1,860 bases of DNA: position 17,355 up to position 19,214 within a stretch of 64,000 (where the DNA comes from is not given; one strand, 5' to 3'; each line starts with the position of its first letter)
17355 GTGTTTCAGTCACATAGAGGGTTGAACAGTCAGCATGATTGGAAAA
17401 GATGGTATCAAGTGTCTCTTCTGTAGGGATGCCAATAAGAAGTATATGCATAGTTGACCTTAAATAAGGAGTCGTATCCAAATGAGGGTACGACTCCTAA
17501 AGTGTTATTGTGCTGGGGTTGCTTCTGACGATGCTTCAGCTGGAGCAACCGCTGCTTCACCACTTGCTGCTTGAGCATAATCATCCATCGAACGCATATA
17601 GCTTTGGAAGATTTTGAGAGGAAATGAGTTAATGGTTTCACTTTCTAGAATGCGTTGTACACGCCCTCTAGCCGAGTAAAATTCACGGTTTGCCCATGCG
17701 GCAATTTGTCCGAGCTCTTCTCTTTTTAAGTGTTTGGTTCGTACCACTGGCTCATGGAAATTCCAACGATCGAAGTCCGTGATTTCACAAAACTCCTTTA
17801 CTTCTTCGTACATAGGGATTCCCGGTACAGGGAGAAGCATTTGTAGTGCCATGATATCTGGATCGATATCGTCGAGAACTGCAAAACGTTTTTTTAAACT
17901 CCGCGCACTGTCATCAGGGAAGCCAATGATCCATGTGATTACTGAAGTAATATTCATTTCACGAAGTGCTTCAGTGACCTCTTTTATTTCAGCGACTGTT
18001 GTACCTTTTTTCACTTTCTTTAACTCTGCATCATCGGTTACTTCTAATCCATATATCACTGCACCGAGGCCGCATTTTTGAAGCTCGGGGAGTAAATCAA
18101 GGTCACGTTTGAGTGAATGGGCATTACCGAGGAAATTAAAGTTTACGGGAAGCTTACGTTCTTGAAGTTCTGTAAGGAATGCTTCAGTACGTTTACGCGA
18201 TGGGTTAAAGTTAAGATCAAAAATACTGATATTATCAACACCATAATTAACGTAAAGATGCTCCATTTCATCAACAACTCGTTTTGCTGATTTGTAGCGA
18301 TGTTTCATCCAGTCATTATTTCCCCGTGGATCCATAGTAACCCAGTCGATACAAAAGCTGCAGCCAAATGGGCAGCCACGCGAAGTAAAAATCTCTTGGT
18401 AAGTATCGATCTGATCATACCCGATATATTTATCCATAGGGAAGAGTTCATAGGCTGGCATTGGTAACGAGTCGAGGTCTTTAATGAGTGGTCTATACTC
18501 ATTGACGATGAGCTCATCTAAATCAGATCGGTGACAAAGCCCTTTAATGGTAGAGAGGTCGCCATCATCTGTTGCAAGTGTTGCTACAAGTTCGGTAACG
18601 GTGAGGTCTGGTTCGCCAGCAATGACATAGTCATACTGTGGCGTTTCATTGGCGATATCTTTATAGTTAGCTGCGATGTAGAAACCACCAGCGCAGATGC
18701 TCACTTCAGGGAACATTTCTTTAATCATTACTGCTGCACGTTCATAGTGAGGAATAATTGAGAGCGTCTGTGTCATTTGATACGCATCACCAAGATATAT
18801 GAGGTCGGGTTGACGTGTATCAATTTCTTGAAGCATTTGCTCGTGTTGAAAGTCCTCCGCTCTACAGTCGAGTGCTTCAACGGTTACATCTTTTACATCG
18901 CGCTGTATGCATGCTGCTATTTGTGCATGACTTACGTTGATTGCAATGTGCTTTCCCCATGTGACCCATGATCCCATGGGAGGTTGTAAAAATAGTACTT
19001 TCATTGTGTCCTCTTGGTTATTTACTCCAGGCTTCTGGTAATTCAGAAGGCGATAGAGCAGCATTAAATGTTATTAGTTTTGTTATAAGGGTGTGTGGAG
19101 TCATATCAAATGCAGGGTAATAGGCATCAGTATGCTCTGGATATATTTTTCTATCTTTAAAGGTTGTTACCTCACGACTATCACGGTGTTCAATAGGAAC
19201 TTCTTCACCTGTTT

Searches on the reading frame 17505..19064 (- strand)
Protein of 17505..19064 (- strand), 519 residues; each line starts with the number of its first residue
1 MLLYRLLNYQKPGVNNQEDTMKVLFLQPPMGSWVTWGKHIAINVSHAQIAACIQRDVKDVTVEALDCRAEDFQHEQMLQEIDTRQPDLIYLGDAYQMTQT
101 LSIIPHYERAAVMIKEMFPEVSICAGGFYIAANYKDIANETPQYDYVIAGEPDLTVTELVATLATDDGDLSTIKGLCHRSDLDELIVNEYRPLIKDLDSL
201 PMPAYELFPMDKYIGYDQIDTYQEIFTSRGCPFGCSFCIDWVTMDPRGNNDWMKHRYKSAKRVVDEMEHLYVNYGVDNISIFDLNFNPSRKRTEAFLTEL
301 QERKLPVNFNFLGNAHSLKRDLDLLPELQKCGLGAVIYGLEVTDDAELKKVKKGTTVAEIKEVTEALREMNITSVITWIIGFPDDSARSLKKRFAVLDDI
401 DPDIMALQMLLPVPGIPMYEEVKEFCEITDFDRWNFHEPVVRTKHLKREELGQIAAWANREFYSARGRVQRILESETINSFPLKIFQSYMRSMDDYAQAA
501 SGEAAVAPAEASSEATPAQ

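Call 5: search_protein_families(library=pfam, proteins=[window:17505-19064:-], max_evalue=0.01)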
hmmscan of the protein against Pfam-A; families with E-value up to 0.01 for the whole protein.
window:17505-19064:- (519 aa): 2 families
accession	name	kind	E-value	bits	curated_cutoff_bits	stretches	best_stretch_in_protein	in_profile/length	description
PF04055.27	Radical_SAM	-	1.4e-15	58.3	29.5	1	226-388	2-157/166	Radical SAM superfamily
PF02310.24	B12-binding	-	1.8e-06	28.2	32.1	1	48-159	19-120/121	B12 binding domain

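Call 7: search_protein_families(library=ncbifam, proteins=[window:17505-19064:-], max_evalue=0.001)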
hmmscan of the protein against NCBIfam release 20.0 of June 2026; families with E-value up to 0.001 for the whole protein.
window:17505-19064:- (519 aa): 20 families
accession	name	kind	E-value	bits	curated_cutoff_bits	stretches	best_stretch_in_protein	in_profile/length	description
TIGR02026.1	BchE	equivalog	5.9e-65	220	481.35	1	23-464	2-429/497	magnesium-protoporphyrin IX monomethyl ester anaerobic oxidative cyclase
TIGR03471.1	HpnJ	equivalog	1e-34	120.3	577.6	1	105-475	79-445/472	hopanoid biosynthesis associated radical SAM protein HpnJ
NF038361.1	rSAM_Sden_1168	equivalog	2.5e-31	108.9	575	1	20-427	62-478/560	Sden_1168 family B12-binding radical SAM P-methyltransferase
NF050148.1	rSAM_ApyD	equivalog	1.3e-29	103.1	750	1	109-422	92-393/645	RiPP biosynthesis radical SAM protein ApyD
TIGR03975.1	rSAM_ocin_1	subfamily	2.1e-27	95.9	281.85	1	76-398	119-428/606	RiPP maturation radical SAM C-methyltransferase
TIGR04479.1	bcpD_PhpK_rSAM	subfamily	5.1e-25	87.8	600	1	108-425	128-434/504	PhpK family radical SAM P-methyltransferase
TIGR04367.1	HpnR_B12_rSAM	equivalog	2.2e-21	76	650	1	49-444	28-395/490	hopanoid C-3 methylase HpnR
TIGR04385.1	B12_rSAM_cofa1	equivalog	1.1e-20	74.2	450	1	48-400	25-364/438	B12 lower ligand biosynthesis radical SAM protein BzaD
TIGR04072.2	rSAM_ladder_B12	equivalog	4.9e-20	71.6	360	1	49-400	24-349/443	lipid biosynthesis B12-binding/radical SAM protein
NF033712.0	B12_rSAM_KedN5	subfamily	2.1e-18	65.9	700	1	109-390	80-360/624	KedN5 family methylcobalamin-dependent radical SAM C-methyltransferase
TIGR04013.1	B12_SAM_MJ_1487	hypoth_equivalog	4.2e-18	65.3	251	2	111-256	60-180/382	TIGR04013 family B12-binding domain/radical SAM domain-containing protein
TIGR04014.1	B12_SAM_MJ_0865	equivalog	9.3e-16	57.6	360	1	97-425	46-361/434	methyl-coenzyme M reductase glutamine C-methyltransferase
NF040542.1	rSAM_RCCLKC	equivalog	1.5e-15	57.3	450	1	112-380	70-330/423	arsinothricin biosynthesis radical SAM protein ArsL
NF040546.1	rSAM_CUAEP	equivalog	2e-12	46.5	500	1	110-432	67-380/468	CUAEP/CCAEP-tail radical SAM (seleno)protein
NF033070.1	rSAM_AprD4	equivalog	3.8e-10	39.2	500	1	172-459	147-428/456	AprD4 family radical SAM diol-dehydratase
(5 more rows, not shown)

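Call 51: search_solved_structures(query=window:17505-19064:-, max_evalue=0.001)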
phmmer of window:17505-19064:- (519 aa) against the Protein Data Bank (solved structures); distinct sequences matched with E-value up to 0.001: 4.
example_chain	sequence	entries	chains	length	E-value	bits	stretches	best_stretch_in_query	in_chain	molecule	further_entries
7kdx_A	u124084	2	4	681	2.5e-13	52.6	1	107-397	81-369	Methyltransferase TokK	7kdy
9n1b_A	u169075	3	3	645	2.8e-13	52.5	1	132-467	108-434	Radical SAM protein | Radical SAM enzyme CysS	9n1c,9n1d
9ccb_A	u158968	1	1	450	4.4e-09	38.6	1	146-442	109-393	Radical SAM core domain-containing protein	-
6fd2_B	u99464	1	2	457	0.00017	23.5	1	173-448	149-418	Putative apramycin biosynthetic oxidoreductase 4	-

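Call 73: find_related_loci(query=A4, collection=metagenome_contigs, flank=8000)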
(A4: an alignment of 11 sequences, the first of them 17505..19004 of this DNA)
Query A4 (499 aa) in metagenome_contigs; peptide patterns used: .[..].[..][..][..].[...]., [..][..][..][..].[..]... (x = any residue, [..] = any of these).
412 stretches matched a pattern; 350 encode a relative of the query (tblastn E <= 1e-3); the best 80 are kept; 80 distinct loci.
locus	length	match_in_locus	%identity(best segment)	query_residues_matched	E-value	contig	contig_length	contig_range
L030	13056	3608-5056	75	1-484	0e+0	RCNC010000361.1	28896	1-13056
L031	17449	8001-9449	74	1-484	0e+0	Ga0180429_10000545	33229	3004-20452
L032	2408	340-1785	73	1-483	0e+0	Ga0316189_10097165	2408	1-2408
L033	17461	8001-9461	71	1-488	0e+0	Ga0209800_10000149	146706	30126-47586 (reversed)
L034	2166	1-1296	73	50-482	0e+0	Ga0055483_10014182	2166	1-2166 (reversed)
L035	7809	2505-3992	61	1-496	0e+0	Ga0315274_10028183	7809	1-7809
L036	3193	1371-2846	61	1-493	0e+0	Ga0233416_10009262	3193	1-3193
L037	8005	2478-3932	61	1-486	0e+0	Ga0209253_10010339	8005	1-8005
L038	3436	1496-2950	60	1-486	0e+0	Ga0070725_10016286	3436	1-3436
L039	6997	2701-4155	60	1-486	0e+0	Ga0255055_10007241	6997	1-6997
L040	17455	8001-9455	59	1-486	0e+0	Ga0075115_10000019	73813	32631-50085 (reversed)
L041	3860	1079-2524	59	1-483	0e+0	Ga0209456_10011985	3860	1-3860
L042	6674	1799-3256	59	1-487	0e+0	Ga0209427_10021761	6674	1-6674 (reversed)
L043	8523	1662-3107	59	1-483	0e+0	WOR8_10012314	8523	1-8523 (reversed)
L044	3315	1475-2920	59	1-483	0e+0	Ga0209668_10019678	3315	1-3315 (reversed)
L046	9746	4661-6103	58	1-482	0e+0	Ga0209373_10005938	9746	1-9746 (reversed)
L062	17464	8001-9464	40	1-485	4e-111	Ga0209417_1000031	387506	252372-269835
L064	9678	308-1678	39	1-455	1e-107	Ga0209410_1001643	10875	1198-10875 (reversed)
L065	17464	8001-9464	37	1-485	3e-107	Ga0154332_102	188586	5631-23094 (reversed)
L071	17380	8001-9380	38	1-456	1e-104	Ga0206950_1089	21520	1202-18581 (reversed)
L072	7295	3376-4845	38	1-488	2e-104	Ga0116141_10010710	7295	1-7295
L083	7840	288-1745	37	1-486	3e-102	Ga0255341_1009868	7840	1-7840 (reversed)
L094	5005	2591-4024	37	1-480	2e-100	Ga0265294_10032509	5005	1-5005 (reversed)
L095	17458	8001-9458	36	1-486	3e-100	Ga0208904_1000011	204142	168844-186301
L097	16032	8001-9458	36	1-486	6e-100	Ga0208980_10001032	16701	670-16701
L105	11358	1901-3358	35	1-486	3e-99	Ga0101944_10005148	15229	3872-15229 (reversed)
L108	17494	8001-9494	36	1-498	4e-99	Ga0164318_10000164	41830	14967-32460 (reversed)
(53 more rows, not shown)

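Call 76: search_protein_families(library=pfam, proteins=[L108:7143-7910:+, L095:3322-4569:+, L062:13790-14596:+, L064:8709-9149:+, L072:2786-3361:+, L094:647-1786:+, L108:243-1247:+, L083:4180-5097:+, L071:9470-10261:+, L071:6089-7903:+], max_evalue=0.001)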
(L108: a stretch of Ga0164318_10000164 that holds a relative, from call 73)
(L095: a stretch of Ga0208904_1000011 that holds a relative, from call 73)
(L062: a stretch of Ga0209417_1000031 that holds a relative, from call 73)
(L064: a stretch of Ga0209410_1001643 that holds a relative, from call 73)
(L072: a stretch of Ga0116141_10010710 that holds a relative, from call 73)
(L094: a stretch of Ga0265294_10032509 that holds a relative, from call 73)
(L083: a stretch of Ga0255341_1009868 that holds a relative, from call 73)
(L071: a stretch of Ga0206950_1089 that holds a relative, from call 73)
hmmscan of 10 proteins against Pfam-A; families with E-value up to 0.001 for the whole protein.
L108:7143-7910:+ (255 aa): 7 families
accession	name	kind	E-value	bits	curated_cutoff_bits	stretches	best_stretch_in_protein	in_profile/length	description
PF00106.31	adh_short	-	5.9e-47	160.1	26.6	1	6-197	1-191/195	short chain dehydrogenase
PF13561.12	adh_short_C2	-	4.9e-32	111.8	27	1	12-202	1-190/236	Enoyl-(Acyl carrier protein) reductase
PF08659.16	KR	-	5e-13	49.8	22.6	1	7-146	2-142/180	KR domain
PF13460.12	NAD_binding_10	-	6.1e-07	29.9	27.2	1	12-160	1-119/184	NAD(P)H-binding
PF01370.27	Epimerase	-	1.5e-06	28.2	20.9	1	9-146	2-121/240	NAD dependent epimerase/dehydratase family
PF02719.21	Polysacc_synt_2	-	1.7e-05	24.6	20.2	1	9-74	2-75/293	Polysaccharide biosynthesis protein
PF03435.24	Sacchrp_dh_NADP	-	0.00026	21.8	25.1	1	10-96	3-83/129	Saccharopine dehydrogenase NADP binding domain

L095:3322-4569:+ (415 aa): 2 families
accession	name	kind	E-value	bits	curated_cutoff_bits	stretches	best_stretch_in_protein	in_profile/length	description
PF00109.32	ketoacyl-synt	-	4.4e-42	144.9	20.8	1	7-250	2-252/252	Beta-ketoacyl synthase, N-terminal domain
PF02801.28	Ketoacyl-synt_C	-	1.2e-24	87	20.8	1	258-371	1-117/119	Beta-ketoacyl synthase, C-terminal domain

L062:13790-14596:+ (268 aa): 1 family
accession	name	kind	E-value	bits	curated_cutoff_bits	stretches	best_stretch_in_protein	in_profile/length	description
PF04199.19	Cyclase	-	1.4e-28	100.3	23.1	1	5-196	2-142/142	Putative cyclase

L064:8709-9149:+ (146 aa): 2 families
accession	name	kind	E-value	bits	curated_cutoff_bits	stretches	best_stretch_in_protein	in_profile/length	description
PF03364.25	Polyketide_cyc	-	1.9e-09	38.3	23.4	1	10-136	1-125/126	Polyketide cyclase / dehydrase and lipid transport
PF10604.15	Polyketide_cyc2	-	1.1e-06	29.4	27.4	1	2-141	2-142/142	Polyketide cyclase / dehydrase and lipid transport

L072:2786-3361:+ (191 aa): 2 families
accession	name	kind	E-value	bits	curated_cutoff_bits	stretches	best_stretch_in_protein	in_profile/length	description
PF00440.29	TetR_N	-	2.6e-10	40.4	24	1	9-52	1-44/47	Bacterial regulatory proteins, tetR family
PF17932.6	TetR_C_24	-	0.00069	20.3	26.4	0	113-156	43-86/114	Tetracyclin repressor-like, C-terminal domain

L094:647-1786:+ (379 aa): 1 family
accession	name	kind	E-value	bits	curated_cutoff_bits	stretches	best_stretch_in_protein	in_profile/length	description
PF07690.21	MFS_1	-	2.3e-28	99.6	33.4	1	15-341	2-347/347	Major Facilitator Superfamily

L108:243-1247:+ (334 aa): 2 families
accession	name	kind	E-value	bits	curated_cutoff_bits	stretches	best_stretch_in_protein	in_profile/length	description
PF02558.23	ApbA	-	3.6e-28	98.5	22.2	1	4-145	2-147/150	Ketopantoate reductase PanE/ApbA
PF08546.17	ApbA_C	-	8.3e-19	68.6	22.7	1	172-314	1-125/125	Ketopantoate reductase PanE/ApbA C terminal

L083:4180-5097:+ (305 aa): 1 family
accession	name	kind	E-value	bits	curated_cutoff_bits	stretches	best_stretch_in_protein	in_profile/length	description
PF04909.20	Amidohydro_2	-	8.5e-28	98.4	26.4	1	3-300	1-286/289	Amidohydrolase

L071:9470-10261:+ (263 aa): 1 family
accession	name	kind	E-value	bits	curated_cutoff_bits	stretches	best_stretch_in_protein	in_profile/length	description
PF04055.27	Radical_SAM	-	8.7e-10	39.5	29.5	1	30-177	4-151/166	Radical SAM superfamily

L071:6089-7903:+ (604 aa): 2 families
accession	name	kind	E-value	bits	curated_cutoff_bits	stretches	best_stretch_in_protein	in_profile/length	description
PF01578.25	Cytochrom_C_asm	-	2.1e-21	77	29.9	1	370-570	2-212/212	Cytochrome C assembly protein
PF00122.25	E1-E2_ATPase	-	0.00063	19.8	28.1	1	274-364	85-172/181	E1-E2 ATPase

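Call 82: search_protein_families(library=ncbifam, proteins=[L095:146-412:+, L095:418-1470:+, L095:1472-2056:+, L095:2084-3331:+, L095:3322-4569:+, L095:4793-5614:+, L095:5632-6069:+, L095:7199-7966:+, L095:8001-9461:+, L095:9493-10434:+], max_evalue=0.000001)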
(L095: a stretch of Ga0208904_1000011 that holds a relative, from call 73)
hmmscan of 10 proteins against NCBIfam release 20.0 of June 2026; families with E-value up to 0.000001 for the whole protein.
L095:146-412:+ (88 aa): 0 families

L095:418-1470:+ (350 aa): 14 families
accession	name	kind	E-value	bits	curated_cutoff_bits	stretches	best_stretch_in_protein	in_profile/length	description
TIGR00745.1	apbA_panE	subfamily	2e-45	155.4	141.35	1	21-335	1-304/305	2-dehydropantoate 2-reductase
NF006083.0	PRK08229.1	equivalog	3e-35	121.8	371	1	20-348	3-334/341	2-dehydropantoate 2-reductase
NF005092.1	PRK06522.2-3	equivalog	9.8e-33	113.6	500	2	21-248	2-230/296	2-dehydropantoate 2-reductase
NF005088.0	PRK06522.1-2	subfamily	2.9e-30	105.4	371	1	21-336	2-305/308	2-dehydropantoate 2-reductase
NF005091.0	PRK06522.2-2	equivalog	5.4e-27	94.8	252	1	21-249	3-232/302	2-dehydropantoate 2-reductase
NF005089.0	PRK06522.1-4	subfamily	1.1e-20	74.3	223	2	127-336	131-321/326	2-dehydropantoate 2-reductase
NF005087.0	PRK06522.1-1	equivalog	9.4e-19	67.6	351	1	20-211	1-189/296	2-dehydropantoate 2-reductase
NF005093.0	PRK06522.2-4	equivalog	4.1e-17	62.5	308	1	18-214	2-201/304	2-dehydropantoate 2-reductase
NF005094.0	PRK06522.2-5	equivalog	1.5e-16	60.6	382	1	21-325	2-294/307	2-dehydropantoate 2-reductase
NF004887.0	PRK06249.1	equivalog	7.9e-16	58.1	360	1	20-248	6-246/316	putative 2-dehydropantoate 2-reductase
NF009543.0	PRK12921.1-5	equivalog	3.4e-15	56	339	1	20-333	1-303/305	oxidoreductase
NF004311.0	PRK05708.1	equivalog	1.3e-12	47.1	378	1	21-203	4-188/305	putative 2-dehydropantoate 2-reductase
NF009541.0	PRK12921.1-1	equivalog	1.3e-09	37.8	338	1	20-329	6-289/297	oxidoreductase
NF009542.0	PRK12921.1-4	equivalog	2.9e-08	33.4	288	0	21-248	3-217/286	oxidoreductase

L095:1472-2056:+ (194 aa): 1 family
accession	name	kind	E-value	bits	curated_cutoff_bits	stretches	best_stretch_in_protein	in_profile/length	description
TIGR04076.1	TIGR04076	subfamily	5.1e-28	97.5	33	2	8-81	3-80/91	TIGR04076 family protein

L095:2084-3331:+ (415 aa): 20 families
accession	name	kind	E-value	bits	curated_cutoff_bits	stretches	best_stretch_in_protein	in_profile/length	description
TIGR03150.1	fabF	equivalog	3e-134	447.7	493.75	1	2-412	1-407/407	beta-ketoacyl-ACP synthase II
NF005589.0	PRK07314.1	subfamily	5.5e-131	437.1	387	1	1-414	3-412/413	beta-ketoacyl-ACP synthase II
NF006274.0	PRK08439.1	equivalog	8.7e-108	360.7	621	1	1-413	1-405/406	beta-ketoacyl-ACP synthase II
NF004970.0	PRK06333.1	subfamily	2.7e-107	359.3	525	1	1-414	3-422/424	beta-ketoacyl-ACP synthase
NF006434.0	PRK08722.1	equivalog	9.7e-97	324.4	759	1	2-413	4-413/414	beta-ketoacyl-ACP synthase II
NF006587.0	PRK09116.1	equivalog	2e-88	296.9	470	1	1-415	1-408/408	beta-ketoacyl-ACP synthase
NF005076.0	PRK06501.1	equivalog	8e-80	268.8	629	1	4-412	13-421/425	beta-ketoacyl-ACP synthase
NF005935.0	PRK07967.1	equivalog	1.6e-75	254.5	630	1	1-414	1-404/406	beta-ketoacyl-ACP synthase I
NF004618.0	PRK05952.1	equivalog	1e-62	212.3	455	1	3-413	3-382/384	beta-ketoacyl-ACP synthase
NF005916.1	PRK07910.1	equivalog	4e-61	207.2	560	1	3-413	13-417/418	KasA/KasB family beta-ketoacyl-ACP synthase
NF005490.0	PRK07103.1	equivalog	1.8e-57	195.3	445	1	1-413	3-412/414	polyketide beta-ketoacyl:acyl carrier protein synthase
NF006618.0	PRK09185.1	subfamily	8.8e-54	183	407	1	1-413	2-392/394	beta-ketoacyl-ACP synthase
NF058662.1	cispenta_AmcF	equivalog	3.1e-46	158.1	325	1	4-412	2-368/369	cispentacin biosynthesis acyltransferase subunit AmcF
NF045894.1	PKS_plus_SDR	equivalog_domain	4.6e-27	94.1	1740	1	54-381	71-386/1515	type I polyketide synthase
NF040607.1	mycolic_Pks13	equivalog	1.9e-24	85.3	2100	1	146-384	251-488/1680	polyketide synthase Pks13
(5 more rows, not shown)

L095:3322-4569:+ (415 aa): 20 families
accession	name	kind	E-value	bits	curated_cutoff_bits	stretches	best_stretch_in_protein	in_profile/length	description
TIGR03150.1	fabF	equivalog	6.7e-110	367.6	493.75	1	8-412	2-406/407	beta-ketoacyl-ACP synthase II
NF005589.0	PRK07314.1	subfamily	2.2e-104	349.5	387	1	6-414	3-411/413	beta-ketoacyl-ACP synthase II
NF006274.0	PRK08439.1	equivalog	1.4e-79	267.8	621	1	8-411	3-402/406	beta-ketoacyl-ACP synthase II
NF004970.0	PRK06333.1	subfamily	7.1e-78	262.3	525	1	6-413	3-420/424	beta-ketoacyl-ACP synthase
NF006434.0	PRK08722.1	equivalog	7.8e-69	232.5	759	1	7-411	4-410/414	beta-ketoacyl-ACP synthase II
NF005076.0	PRK06501.1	equivalog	1.1e-59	202.5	629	2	152-412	160-420/425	beta-ketoacyl-ACP synthase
NF006587.0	PRK09116.1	equivalog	3.8e-57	193.9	470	1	7-414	2-406/408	beta-ketoacyl-ACP synthase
NF005916.1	PRK07910.1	equivalog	2e-55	188.4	560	1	8-413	13-416/418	KasA/KasB family beta-ketoacyl-ACP synthase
NF005490.0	PRK07103.1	equivalog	6.8e-54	183.5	445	1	6-414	3-412/414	polyketide beta-ketoacyl:acyl carrier protein synthase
NF005935.0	PRK07967.1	equivalog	3.7e-53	180.8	630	1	8-414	3-403/406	beta-ketoacyl-ACP synthase I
NF004618.0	PRK05952.1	equivalog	4.9e-50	170.5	455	1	8-414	3-382/384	beta-ketoacyl-ACP synthase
NF006618.0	PRK09185.1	subfamily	6.2e-40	137.4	407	1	7-414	3-392/394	beta-ketoacyl-ACP synthase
NF058662.1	cispenta_AmcF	equivalog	3.3e-34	118.5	325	1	169-413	131-368/369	cispentacin biosynthesis acyltransferase subunit AmcF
NF040607.1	mycolic_Pks13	equivalog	9.9e-30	102.8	2100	1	65-389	176-492/1680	polyketide synthase Pks13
NF045894.1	PKS_plus_SDR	equivalog_domain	1.3e-27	96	1740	1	65-373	78-377/1515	type I polyketide synthase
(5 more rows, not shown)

L095:4793-5614:+ (273 aa): 0 families

L095:5632-6069:+ (145 aa): 0 families

L095:7199-7966:+ (255 aa): 223 families (the best 25 are shown)
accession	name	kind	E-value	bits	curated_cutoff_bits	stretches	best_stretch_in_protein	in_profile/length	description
NF004825.0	PRK06181.1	equivalog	1.4e-39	136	215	1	1-212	1-209/268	SDR family oxidoreductase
NF005559.1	PRK07231.1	subfamily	6.5e-39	133.9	215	1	4-202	2-199/249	glucose 1-dehydrogenase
NF005539.0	PRK07201.1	equivalog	1e-35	123.6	549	1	3-226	367-589/657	SDR family oxidoreductase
NF004521.0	PRK05866.1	equivalog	2.6e-35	122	368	1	3-196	37-232/294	SDR family oxidoreductase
NF052558.1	MBtsdlDhBudC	equivalog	2.7e-35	122.1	270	1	6-203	3-196/250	meso-2,3-butanediol dehydrogenase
NF005878.0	PRK07825.1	subfamily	5.5e-35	121.1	287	1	2-226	5-222/278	short chain dehydrogenase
NF006070.0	PRK08213.1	subfamily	1.2e-34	120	279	1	3-199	9-209/259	gluconate 5-dehydrogenase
NF005594.0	PRK07326.1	equivalog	4e-34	118.2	271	1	2-234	2-229/237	SDR family oxidoreductase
NF005672.0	PRK07454.1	equivalog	9.9e-34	116.6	234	1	7-227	7-227/241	SDR family oxidoreductase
NF005806.0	PRK07666.1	equivalog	5.9e-33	114.1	286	1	1-222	2-222/239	3-ketoacyl-ACP reductase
NF006565.0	PRK09072.1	equivalog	1.8e-32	112.9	238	1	4-227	3-224/265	SDR family oxidoreductase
NF004824.0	PRK06180.1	subfamily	2.1e-32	112.4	298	1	7-196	5-190/279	oxidoreductase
NF006073.0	PRK08219.1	equivalog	2.3e-32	112.5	218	1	7-234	4-222/227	SDR family oxidoreductase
NF004773.0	PRK06113.1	equivalog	3.7e-32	111.8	367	1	3-191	8-194/255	7-alpha-hydroxysteroid dehydrogenase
NF009466.0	PRK12826.1-2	subfamily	4.7e-32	111.4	222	1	8-221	5-226/248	3-oxoacyl-ACP reductase FabG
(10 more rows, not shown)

L095:8001-9461:+ (486 aa): 17 families
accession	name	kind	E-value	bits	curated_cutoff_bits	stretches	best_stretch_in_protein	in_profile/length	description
TIGR02026.1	BchE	equivalog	9.5e-63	212.7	481.35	1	3-428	2-413/497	magnesium-protoporphyrin IX monomethyl ester anaerobic oxidative cyclase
TIGR03471.1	HpnJ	equivalog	8.1e-41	140.4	577.6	1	42-454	48-444/472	hopanoid biosynthesis associated radical SAM protein HpnJ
TIGR04479.1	bcpD_PhpK_rSAM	subfamily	5.7e-35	120.6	600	1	50-400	96-433/504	PhpK family radical SAM P-methyltransferase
NF038361.1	rSAM_Sden_1168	equivalog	4.8e-34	117.8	575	1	52-404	128-479/560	Sden_1168 family B12-binding radical SAM P-methyltransferase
NF050148.1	rSAM_ApyD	equivalog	1.6e-31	109.5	750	1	88-364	92-354/645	RiPP biosynthesis radical SAM protein ApyD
TIGR04385.1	B12_rSAM_cofa1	equivalog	2.9e-30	105.9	450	1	30-376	27-364/438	B12 lower ligand biosynthesis radical SAM protein BzaD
TIGR03975.1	rSAM_ocin_1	subfamily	2.4e-26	92.4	281.85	1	90-364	148-418/606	RiPP maturation radical SAM C-methyltransferase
TIGR04367.1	HpnR_B12_rSAM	equivalog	7.1e-26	90.8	650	1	29-430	28-400/490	hopanoid C-3 methylase HpnR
TIGR04072.2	rSAM_ladder_B12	equivalog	1.8e-24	86.2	360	1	33-376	28-349/443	lipid biosynthesis B12-binding/radical SAM protein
NF033712.0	B12_rSAM_KedN5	subfamily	8.2e-20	70.6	700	1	53-362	50-356/624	KedN5 family methylcobalamin-dependent radical SAM C-methyltransferase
TIGR04014.1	B12_SAM_MJ_0865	equivalog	3.7e-16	58.9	360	1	56-399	30-359/434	methyl-coenzyme M reductase glutamine C-methyltransferase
NF033070.1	rSAM_AprD4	equivalog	8.7e-16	57.9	500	1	166-433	163-422/456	AprD4 family radical SAM diol-dehydratase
TIGR04190.1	B12_SAM_Ta0216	equivalog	5.2e-14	51.7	500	1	89-275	99-294/554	TIGR04190 family B12-binding domain/radical SAM domain protein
TIGR04013.1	B12_SAM_MJ_1487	hypoth_equivalog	2.5e-13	49.6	251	1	53-214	31-167/382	TIGR04013 family B12-binding domain/radical SAM domain-containing protein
TIGR04295.1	B12_rSAM_oligo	hypoth_equivalog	5.8e-12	45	400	1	32-398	34-384/422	TIGR04295 family B12-binding domain-containing radical SAM protein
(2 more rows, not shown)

L095:9493-10434:+ (313 aa): 0 families
